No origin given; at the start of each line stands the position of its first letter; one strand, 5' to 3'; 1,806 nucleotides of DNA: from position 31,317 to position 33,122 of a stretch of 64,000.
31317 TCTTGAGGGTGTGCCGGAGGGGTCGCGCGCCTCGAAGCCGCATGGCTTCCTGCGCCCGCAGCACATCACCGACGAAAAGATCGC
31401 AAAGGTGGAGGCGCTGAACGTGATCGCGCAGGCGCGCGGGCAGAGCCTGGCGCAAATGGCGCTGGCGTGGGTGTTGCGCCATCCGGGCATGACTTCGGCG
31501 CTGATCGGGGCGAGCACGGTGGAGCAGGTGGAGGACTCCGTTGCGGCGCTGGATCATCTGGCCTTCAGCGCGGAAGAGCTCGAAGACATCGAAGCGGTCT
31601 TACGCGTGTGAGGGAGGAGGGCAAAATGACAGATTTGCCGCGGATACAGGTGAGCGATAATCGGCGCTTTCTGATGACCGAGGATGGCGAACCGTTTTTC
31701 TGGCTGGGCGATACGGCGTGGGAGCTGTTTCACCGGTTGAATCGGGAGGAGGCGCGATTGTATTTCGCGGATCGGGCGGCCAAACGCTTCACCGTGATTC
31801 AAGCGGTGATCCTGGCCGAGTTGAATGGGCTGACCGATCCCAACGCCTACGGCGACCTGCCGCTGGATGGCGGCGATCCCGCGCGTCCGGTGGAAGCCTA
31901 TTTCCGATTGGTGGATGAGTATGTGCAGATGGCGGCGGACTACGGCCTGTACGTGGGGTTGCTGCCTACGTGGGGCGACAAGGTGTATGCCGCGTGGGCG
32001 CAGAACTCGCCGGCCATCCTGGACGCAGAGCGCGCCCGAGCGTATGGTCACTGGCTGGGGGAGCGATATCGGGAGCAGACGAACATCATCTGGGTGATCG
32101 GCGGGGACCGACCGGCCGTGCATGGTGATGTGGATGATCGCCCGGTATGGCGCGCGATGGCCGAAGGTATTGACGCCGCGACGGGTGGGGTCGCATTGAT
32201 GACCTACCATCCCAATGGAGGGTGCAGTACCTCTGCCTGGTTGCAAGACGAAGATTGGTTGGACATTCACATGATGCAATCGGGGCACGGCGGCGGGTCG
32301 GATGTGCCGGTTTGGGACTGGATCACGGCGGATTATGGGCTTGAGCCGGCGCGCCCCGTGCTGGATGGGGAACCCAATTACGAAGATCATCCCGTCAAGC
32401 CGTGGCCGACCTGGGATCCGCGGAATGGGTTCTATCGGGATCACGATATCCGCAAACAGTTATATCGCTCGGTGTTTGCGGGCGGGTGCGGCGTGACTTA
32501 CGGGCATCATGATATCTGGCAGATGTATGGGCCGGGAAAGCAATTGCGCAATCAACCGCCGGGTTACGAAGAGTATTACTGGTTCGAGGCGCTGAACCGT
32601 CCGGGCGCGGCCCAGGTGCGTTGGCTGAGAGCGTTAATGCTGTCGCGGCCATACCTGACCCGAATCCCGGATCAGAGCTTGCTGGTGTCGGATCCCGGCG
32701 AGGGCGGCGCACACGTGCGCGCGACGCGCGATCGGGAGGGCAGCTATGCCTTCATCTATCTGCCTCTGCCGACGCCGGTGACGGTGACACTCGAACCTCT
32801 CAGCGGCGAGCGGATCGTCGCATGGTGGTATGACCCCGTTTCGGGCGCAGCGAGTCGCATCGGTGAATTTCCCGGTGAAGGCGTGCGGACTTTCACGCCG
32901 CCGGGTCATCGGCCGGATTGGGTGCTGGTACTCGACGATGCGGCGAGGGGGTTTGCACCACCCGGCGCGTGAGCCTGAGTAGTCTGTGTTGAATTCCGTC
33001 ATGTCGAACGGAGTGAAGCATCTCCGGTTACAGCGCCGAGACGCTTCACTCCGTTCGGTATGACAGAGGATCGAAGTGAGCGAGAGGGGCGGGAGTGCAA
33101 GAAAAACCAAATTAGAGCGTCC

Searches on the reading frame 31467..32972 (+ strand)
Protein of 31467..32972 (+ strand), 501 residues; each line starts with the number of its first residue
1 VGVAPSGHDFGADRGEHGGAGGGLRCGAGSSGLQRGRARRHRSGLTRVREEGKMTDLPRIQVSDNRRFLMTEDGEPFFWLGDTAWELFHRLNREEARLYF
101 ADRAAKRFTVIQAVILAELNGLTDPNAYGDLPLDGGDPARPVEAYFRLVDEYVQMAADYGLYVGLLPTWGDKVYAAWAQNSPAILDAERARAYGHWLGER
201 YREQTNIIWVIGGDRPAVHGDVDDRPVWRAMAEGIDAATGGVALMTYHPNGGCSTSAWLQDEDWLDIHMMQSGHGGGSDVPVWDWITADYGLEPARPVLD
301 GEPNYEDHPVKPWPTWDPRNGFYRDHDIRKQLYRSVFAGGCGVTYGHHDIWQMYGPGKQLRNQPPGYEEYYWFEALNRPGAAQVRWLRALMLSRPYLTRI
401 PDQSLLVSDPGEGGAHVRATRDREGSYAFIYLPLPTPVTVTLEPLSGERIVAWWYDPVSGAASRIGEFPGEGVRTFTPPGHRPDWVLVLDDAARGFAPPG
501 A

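Call 69: search_protein_families(library=pfam, proteins=[window:31467-32972:+], max_evalue=0.00001)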
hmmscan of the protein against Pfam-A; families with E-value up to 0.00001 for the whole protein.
window:31467-32972:+ (501 aa): 2 families
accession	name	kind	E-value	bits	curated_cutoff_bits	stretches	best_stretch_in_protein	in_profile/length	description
PF13204.13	Apiosidase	-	1.1e-115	387.1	26.5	1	63-397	1-319/320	Apiosidase-like, catalytic domain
PF12904.13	Collagen_bind_2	-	3.3e-26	91.4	22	1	400-490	1-92/92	Putative collagen-binding domain of a collagenase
